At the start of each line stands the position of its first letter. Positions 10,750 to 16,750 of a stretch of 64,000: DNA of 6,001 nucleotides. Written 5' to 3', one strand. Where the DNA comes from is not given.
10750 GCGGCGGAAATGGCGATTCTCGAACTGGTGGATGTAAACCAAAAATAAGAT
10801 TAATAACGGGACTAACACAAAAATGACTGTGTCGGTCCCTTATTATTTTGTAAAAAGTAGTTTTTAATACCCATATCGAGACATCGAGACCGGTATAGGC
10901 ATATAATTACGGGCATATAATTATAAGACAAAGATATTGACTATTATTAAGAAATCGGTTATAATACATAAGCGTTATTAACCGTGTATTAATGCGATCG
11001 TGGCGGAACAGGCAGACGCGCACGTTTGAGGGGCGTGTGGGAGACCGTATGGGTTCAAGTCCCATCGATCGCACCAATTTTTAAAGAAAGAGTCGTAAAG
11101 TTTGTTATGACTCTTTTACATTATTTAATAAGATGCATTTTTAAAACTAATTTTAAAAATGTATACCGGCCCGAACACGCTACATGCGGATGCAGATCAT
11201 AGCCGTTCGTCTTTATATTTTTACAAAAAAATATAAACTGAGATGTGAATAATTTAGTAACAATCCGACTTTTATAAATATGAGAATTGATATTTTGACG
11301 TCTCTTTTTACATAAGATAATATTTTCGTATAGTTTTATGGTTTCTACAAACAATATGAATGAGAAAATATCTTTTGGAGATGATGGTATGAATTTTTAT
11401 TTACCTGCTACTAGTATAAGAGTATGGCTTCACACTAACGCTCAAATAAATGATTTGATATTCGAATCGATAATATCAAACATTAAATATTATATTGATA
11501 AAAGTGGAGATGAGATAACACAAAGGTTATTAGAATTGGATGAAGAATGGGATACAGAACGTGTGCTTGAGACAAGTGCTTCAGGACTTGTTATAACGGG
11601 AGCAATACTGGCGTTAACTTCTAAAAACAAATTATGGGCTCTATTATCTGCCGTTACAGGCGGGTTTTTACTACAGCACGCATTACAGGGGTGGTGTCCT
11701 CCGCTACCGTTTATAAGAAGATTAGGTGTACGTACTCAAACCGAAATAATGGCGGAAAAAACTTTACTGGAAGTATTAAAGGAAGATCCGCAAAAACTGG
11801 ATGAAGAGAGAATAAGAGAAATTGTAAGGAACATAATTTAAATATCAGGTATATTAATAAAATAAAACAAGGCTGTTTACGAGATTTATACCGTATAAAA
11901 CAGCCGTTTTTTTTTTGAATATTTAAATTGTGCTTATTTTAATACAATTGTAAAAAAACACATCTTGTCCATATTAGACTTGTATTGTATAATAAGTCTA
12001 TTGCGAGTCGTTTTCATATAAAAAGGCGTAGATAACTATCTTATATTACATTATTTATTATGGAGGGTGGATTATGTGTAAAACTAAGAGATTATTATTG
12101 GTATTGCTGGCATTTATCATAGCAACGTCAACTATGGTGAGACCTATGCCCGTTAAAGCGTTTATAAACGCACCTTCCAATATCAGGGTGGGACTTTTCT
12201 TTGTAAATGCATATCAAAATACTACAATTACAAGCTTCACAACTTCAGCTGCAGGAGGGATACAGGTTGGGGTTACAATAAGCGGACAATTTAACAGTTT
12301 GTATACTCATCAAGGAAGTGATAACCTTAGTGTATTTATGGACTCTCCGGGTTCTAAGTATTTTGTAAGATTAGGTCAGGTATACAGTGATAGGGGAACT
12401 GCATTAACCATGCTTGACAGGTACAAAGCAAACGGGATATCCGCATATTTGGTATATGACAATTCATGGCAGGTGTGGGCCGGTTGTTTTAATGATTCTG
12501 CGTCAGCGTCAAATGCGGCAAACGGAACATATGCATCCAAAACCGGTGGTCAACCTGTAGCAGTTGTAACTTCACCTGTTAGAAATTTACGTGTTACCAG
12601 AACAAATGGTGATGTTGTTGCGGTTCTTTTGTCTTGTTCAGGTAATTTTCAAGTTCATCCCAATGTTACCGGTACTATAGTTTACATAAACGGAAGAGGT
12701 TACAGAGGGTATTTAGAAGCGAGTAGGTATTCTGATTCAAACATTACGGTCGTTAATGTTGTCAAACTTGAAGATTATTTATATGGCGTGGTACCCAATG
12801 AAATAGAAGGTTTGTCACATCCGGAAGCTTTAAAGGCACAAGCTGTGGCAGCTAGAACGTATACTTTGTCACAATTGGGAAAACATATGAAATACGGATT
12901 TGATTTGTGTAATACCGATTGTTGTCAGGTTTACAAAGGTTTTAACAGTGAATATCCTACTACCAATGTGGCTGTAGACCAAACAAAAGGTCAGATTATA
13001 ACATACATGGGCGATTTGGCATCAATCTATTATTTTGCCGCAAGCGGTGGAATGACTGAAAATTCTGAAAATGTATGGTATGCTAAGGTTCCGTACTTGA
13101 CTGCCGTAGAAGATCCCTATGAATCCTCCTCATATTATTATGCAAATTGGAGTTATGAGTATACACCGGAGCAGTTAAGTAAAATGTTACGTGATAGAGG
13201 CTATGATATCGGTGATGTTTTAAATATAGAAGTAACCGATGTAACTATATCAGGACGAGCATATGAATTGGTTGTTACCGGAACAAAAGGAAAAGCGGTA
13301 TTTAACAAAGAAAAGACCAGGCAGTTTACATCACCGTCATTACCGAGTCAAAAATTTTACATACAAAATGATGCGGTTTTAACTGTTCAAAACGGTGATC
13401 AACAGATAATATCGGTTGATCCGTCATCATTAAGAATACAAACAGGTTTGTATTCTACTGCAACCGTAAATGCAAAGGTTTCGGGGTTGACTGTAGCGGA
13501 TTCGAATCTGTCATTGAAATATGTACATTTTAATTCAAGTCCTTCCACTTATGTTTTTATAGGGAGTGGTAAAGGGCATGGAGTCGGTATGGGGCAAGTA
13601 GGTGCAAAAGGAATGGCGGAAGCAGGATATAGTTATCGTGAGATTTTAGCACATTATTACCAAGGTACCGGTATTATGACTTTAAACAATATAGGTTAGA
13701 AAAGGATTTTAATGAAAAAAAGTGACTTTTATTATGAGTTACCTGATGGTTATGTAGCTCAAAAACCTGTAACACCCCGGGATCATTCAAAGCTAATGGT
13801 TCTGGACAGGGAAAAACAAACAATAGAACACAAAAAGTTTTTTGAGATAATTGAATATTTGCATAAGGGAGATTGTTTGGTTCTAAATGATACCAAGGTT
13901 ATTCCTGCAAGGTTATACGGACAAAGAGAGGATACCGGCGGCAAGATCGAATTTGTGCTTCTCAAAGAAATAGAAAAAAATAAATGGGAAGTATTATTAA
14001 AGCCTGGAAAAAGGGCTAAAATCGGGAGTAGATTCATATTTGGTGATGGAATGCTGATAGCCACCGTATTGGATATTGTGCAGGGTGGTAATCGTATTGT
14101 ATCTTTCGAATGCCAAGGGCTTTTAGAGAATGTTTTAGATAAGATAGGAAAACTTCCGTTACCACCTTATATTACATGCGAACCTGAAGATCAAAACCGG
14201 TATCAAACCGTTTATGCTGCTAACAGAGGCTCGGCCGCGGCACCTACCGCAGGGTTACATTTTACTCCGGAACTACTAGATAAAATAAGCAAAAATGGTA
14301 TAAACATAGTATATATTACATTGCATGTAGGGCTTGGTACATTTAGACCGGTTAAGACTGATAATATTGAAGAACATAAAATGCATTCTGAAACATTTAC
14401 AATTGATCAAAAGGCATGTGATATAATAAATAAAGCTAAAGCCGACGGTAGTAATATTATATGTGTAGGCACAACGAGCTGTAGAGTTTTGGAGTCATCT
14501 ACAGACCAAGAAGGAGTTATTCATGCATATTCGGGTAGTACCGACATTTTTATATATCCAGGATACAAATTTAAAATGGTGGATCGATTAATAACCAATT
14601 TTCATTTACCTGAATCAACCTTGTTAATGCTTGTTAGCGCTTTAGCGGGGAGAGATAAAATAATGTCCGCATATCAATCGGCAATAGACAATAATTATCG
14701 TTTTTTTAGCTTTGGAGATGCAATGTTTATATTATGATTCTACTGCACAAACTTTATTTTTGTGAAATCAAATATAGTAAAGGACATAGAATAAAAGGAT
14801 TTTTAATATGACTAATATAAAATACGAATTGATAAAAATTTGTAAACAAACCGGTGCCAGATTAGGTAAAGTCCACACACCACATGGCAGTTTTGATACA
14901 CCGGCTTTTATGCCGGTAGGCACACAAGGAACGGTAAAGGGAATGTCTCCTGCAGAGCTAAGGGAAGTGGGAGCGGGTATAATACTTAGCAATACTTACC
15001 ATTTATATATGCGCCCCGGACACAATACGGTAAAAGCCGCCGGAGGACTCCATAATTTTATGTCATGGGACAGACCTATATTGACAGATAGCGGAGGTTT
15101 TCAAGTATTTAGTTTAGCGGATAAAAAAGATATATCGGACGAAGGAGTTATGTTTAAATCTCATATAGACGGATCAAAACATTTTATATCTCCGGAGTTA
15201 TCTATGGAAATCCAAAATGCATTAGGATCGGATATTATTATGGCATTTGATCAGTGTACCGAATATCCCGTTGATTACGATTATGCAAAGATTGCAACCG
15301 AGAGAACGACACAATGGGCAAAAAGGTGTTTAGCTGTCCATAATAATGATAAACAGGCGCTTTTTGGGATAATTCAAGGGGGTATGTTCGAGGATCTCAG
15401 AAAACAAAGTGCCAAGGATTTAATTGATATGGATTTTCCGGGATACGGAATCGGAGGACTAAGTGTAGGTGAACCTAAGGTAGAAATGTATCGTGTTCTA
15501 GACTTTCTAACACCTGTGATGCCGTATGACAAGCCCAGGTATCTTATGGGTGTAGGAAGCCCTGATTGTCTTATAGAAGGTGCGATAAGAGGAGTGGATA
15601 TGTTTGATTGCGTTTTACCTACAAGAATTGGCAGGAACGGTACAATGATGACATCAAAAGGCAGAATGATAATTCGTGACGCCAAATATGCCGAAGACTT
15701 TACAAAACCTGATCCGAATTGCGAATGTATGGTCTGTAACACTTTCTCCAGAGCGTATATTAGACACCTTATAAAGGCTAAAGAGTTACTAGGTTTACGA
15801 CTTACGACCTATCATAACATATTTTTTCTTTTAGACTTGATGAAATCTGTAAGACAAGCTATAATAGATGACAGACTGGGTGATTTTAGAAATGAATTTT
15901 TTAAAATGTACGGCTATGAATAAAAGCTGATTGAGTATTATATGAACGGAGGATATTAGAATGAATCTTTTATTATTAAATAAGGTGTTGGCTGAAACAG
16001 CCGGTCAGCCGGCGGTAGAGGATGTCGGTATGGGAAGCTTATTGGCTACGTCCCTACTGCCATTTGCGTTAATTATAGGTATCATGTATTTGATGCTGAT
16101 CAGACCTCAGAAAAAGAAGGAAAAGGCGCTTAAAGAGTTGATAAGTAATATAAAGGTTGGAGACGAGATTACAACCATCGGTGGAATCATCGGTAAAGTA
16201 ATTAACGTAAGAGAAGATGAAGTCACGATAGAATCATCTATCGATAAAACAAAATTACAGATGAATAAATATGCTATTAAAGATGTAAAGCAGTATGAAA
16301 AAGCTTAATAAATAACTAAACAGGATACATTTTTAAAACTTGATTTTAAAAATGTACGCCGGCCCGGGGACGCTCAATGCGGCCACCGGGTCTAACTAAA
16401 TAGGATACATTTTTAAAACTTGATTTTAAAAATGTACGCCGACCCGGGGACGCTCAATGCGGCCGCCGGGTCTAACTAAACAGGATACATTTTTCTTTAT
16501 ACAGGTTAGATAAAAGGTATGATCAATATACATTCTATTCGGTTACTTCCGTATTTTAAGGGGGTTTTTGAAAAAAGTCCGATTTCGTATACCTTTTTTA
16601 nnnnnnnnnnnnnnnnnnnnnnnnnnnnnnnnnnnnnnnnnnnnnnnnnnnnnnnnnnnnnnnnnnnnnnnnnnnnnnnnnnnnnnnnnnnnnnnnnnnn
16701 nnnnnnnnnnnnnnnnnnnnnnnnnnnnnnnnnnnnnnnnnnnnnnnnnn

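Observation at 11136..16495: Conserved intergenic repeat family: 11-bp-arm AT palindrome plus GC-rich tail, one single copy and one tandem copy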

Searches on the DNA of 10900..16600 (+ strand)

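Call 24: search_rna_families(source=window, start=10900, end=16600, threshold=evalue, max_evalue=5)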
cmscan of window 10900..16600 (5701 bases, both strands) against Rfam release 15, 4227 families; matches with E-value up to 5: 4.
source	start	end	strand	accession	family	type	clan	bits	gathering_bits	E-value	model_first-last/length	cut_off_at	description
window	10994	11073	+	RF00005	tRNA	Gene; tRNA;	CL00001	48.2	29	2.8e-08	1-71/71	no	tRNA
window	12565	12665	-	RF02530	URE2_IRES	Cis-reg; IRES;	-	23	70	3.8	1-105/105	no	Ure2 internal ribosome entry site (IRES)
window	10994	11074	-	RF04354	Plastid-ycf2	Cis-reg;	-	22.4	65.7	0.39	1-75/75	no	Plastid-ycf2 5UTR RNA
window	10994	11072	+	RF01684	mascRNA-menRNA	Gene;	-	18.8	42.5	3.9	1-56/56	no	MALAT1-associated small cytoplasmic RNA/MEN beta RNA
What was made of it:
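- On Small-RNA gene / known RNA family: No Rfam match at E <= 5 in 10900-16600 apart from the tRNA (call 24).
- Closest known: Bacterial class C group II introns. Different: The element is 80 nt, with no intron domains, no reverse transcriptase and no Rfam intron match (call 24).
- No match in Rfam at E <= 5 (call 24). No Rfam match (call 24).
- Tried and rejected: An E <= 5 run on 10900-16600 found only the tRNA (call 24).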

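Call 27: build_rna_model(alignment_id=A2, structure=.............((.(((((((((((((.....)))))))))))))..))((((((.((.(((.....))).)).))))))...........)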
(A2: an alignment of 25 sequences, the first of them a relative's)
Model R1 built from alignment A2 (25 sequences, 93 columns); structure: as given.
model positions 93; base pairs 26; branch points 1; effective number of sequences 1.62; information 0.614 bits per position. Calibrated on 0.2 Mb of random sequence (short: E-values are rough).
structure used (alignment columns):
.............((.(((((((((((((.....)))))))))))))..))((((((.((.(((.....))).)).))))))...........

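Call 28: search_with_rna_model(model_id=R1, sources=[window, L001, L002, L003, L007, L008, L012, L022, L026, L033, L035, L038, L041, L042, L050, L053, L054, L055, L063, L065, L068, L077, L078, L100, L101, L107, L108, L093, L095, L011], max_evalue=1, make_alignment=true)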
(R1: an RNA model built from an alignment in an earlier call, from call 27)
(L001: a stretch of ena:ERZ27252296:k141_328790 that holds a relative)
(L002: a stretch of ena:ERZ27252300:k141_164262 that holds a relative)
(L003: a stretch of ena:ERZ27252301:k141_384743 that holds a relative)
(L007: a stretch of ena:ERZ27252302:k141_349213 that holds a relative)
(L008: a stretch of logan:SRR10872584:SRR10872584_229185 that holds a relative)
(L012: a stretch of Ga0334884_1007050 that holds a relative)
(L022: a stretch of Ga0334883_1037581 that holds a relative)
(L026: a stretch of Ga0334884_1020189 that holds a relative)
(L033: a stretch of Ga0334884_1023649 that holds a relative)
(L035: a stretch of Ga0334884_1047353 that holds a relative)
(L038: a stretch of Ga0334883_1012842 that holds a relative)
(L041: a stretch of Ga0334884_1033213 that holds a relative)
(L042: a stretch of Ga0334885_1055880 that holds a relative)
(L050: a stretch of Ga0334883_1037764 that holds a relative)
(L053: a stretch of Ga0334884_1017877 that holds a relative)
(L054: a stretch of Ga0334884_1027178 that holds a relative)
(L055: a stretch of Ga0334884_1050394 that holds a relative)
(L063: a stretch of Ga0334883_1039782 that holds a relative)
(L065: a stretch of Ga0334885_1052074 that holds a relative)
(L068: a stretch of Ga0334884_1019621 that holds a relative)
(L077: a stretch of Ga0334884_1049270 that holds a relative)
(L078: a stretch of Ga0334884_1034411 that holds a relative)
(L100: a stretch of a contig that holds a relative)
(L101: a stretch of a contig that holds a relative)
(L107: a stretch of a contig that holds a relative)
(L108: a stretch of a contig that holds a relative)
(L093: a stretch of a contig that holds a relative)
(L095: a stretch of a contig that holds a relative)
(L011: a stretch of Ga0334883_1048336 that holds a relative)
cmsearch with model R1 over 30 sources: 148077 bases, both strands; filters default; matches with E-value up to 1: 83.
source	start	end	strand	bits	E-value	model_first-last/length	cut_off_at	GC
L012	6458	6550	-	111.4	1.5e-22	1-93/93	no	0.37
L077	556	648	-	108.1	8.1e-22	1-93/93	no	0.42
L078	1169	1261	+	107.8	9.5e-22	1-93/93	no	0.35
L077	1588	1680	+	105.4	3.3e-21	1-93/93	no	0.42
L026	35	127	-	105.2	3.6e-21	1-93/93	no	0.41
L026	130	222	-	103.9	7.2e-21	1-93/93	no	0.41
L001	800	893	+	103.8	7.7e-21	1-93/93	no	0.43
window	16390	16483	+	103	1.1e-20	1-93/93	no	0.44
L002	3230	3323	+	103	1.1e-20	1-93/93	no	0.44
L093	578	671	+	103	1.1e-20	1-93/93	no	0.44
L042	649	738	-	102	1.9e-20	1-93/93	no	0.41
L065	43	135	-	101.8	2.1e-20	1-93/93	no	0.43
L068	1411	1503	+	101.7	2.2e-20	1-93/93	no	0.41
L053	4228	4320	-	101.7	2.3e-20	1-93/93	no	0.3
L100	170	262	-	100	5.2e-20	1-93/93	no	0.45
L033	3109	3201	+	99.9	5.5e-20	1-93/93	no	0.46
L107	1040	1132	-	98.6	1.1e-19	1-93/93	no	0.4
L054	2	89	+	98.3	1.2e-19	1-93/93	no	0.43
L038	2948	3040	+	97.9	1.5e-19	1-93/93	no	0.4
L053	4126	4219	-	97.6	1.8e-19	1-93/93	no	0.32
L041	2348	2440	-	97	2.5e-19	1-93/93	no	0.43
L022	618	710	-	95.8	4.6e-19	1-93/93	no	0.42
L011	1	84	-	93.4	1.5e-18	1-83/93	3'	0.44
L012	5618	5711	-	93.4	1.6e-18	1-93/93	no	0.38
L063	1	80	-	91.7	3.8e-18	1-80/93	3'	0.41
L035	55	143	-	91.1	5.1e-18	1-93/93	no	0.4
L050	591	681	-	88.4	2.1e-17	1-93/93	no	0.45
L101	1020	1099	+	85.6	8.8e-17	1-80/93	3'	0.44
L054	2868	2960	+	81.3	8.2e-16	1-93/93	no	0.4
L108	2479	2571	+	78.9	2.7e-15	1-93/93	no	0.32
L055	883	974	-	59.6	5.6e-11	1-93/93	no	0.36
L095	626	717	-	59.6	5.6e-11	1-93/93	no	0.36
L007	1436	1483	+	53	1.7e-09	1-48/93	3'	0.19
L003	2886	2931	+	50.6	5.8e-09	1-46/93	3'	0.17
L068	1506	1603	+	48.8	1.5e-08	1-93/93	no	0.33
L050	539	646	+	36.2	9.7e-06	1-93/93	no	0.4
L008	866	902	+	34.5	2.3e-05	1-37/93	3'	0.19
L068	1489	1568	-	32.4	6.9e-05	1-93/93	no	0.3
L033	3124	3155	-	29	0.0004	17-48/93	no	0.19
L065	89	120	+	28.6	0.00049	17-48/93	no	0.16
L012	3627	3724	+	26.5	0.0014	1-93/93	no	0.4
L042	596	688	+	26.3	0.0016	1-93/93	no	0.42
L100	216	247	+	26.2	0.0017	17-48/93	no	0.16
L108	2491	2528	-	26.2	0.0017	14-51/93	no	0.18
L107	1086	1117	+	26.1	0.0017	17-48/93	no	0.19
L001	736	766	-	25.9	0.002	17-47/93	no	0.13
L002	3166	3196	-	25.9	0.002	17-47/93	no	0.13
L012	6504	6534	+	25.9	0.002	17-47/93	no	0.13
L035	97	127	+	25.9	0.002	17-47/93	no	0.13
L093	514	544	-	25.9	0.002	17-47/93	no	0.13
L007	1452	1482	-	25.9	0.002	17-47/93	no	0.13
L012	5664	5694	+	25.9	0.002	17-47/93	no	0.13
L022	664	694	+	25.9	0.002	17-47/93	no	0.13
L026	81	111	+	25.9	0.002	17-47/93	no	0.13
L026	176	206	+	25.9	0.002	17-47/93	no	0.13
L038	2964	2994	-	25.9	0.002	17-47/93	no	0.13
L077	513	543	+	25.9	0.002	17-47/93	no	0.13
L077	1604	1634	-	25.9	0.002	17-47/93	no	0.13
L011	38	68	+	25.9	0.002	17-47/93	no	0.13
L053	4173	4203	+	25.9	0.002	17-47/93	no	0.13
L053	4274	4304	+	25.9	0.002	17-47/93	no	0.13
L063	34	64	+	25.9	0.002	17-47/93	no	0.13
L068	1427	1457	-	25.9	0.002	17-47/93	no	0.13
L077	1693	1723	-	25.9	0.002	17-47/93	no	0.13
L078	1185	1215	-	25.9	0.002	17-47/93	no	0.13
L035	18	48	+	25.9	0.002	17-47/93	no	0.13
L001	816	846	-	25.9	0.002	17-47/93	no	0.13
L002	3246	3276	-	25.9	0.002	17-47/93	no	0.13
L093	594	624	-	25.9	0.002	17-47/93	no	0.13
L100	128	159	+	24.8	0.0034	17-48/93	no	0.19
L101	981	1083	-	23.4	0.0069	1-93/93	no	0.46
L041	2377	2479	+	23.4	0.0069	1-93/93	no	0.46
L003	2903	2931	-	23.3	0.0075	18-46/93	no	0.14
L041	2316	2344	+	23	0.0088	18-46/93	no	0.17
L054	13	43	-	22.4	0.012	17-47/93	no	0.13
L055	929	958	+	20.4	0.032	17-47/93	no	0.13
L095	672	701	+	20.4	0.032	17-47/93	no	0.13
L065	3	57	+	18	0.12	7-93/93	no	0.22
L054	2883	2914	-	14.7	0.6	17-48/93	no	0.16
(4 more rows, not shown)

Alignment A3: 83 matches aligned to the model, 144 columns, each read 5' to 3' on its own strand. Consensus structure (alignment columns), stored with it:
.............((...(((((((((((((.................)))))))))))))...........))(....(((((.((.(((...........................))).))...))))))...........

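Call 29: search_with_rna_model(model_id=R1, sources=[window, L001, L012, L022, L026, L033, L035, L038, L041, L042, L050, L053, L054, L065, L068, L077, L078, L100, L107, L108], max_evalue=1e-10, make_alignment=true)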
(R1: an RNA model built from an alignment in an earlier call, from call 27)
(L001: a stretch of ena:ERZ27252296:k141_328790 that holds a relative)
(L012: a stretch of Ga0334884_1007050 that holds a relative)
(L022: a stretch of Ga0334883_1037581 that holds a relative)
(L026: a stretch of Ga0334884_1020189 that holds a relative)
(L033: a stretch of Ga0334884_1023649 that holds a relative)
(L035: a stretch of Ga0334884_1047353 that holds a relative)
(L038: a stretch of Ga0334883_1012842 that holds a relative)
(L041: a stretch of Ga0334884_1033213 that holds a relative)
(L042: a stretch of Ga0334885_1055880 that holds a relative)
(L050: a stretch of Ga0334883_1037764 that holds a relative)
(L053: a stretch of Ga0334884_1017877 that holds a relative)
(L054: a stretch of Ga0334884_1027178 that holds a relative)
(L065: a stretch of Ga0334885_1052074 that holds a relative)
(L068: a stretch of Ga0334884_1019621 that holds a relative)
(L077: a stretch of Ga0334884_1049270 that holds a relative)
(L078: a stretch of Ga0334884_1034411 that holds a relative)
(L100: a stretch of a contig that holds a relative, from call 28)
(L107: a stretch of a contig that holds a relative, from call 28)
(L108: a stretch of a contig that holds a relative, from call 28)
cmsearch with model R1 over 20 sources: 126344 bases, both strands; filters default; matches with E-value up to 1e-10: 26.
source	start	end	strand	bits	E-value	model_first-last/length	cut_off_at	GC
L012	6458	6550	-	111.4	1.3e-22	1-93/93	no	0.37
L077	556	648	-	108.1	6.9e-22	1-93/93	no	0.42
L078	1169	1261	+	107.8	8.1e-22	1-93/93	no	0.35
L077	1588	1680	+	105.4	2.8e-21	1-93/93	no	0.42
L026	35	127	-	105.2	3.1e-21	1-93/93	no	0.41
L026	130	222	-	103.9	6.1e-21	1-93/93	no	0.41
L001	800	893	+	103.8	6.5e-21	1-93/93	no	0.43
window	16390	16483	+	103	9.5e-21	1-93/93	no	0.44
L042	649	738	-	102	1.6e-20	1-93/93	no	0.41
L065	43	135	-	101.8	1.8e-20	1-93/93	no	0.43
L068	1411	1503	+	101.7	1.9e-20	1-93/93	no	0.41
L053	4228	4320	-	101.7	1.9e-20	1-93/93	no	0.3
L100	170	262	-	100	4.4e-20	1-93/93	no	0.45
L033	3109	3201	+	99.9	4.7e-20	1-93/93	no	0.46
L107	1040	1132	-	98.6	9.1e-20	1-93/93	no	0.4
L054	2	89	+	98.3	1.1e-19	1-93/93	no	0.43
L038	2948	3040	+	97.9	1.3e-19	1-93/93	no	0.4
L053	4126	4219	-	97.6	1.6e-19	1-93/93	no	0.32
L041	2348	2440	-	97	2.1e-19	1-93/93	no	0.43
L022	618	710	-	95.8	4e-19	1-93/93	no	0.42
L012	5618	5711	-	93.4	1.3e-18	1-93/93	no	0.38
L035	55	143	-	91.1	4.4e-18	1-93/93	no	0.4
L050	591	681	-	88.4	1.8e-17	1-93/93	no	0.45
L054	2868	2960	+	81.3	7e-16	1-93/93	no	0.4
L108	2479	2571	+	78.9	2.3e-15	1-93/93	no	0.32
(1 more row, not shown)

Alignment A4: 26 matches aligned to the model, 97 columns, each read 5' to 3' on its own strand. Consensus structure (alignment columns), stored with it:
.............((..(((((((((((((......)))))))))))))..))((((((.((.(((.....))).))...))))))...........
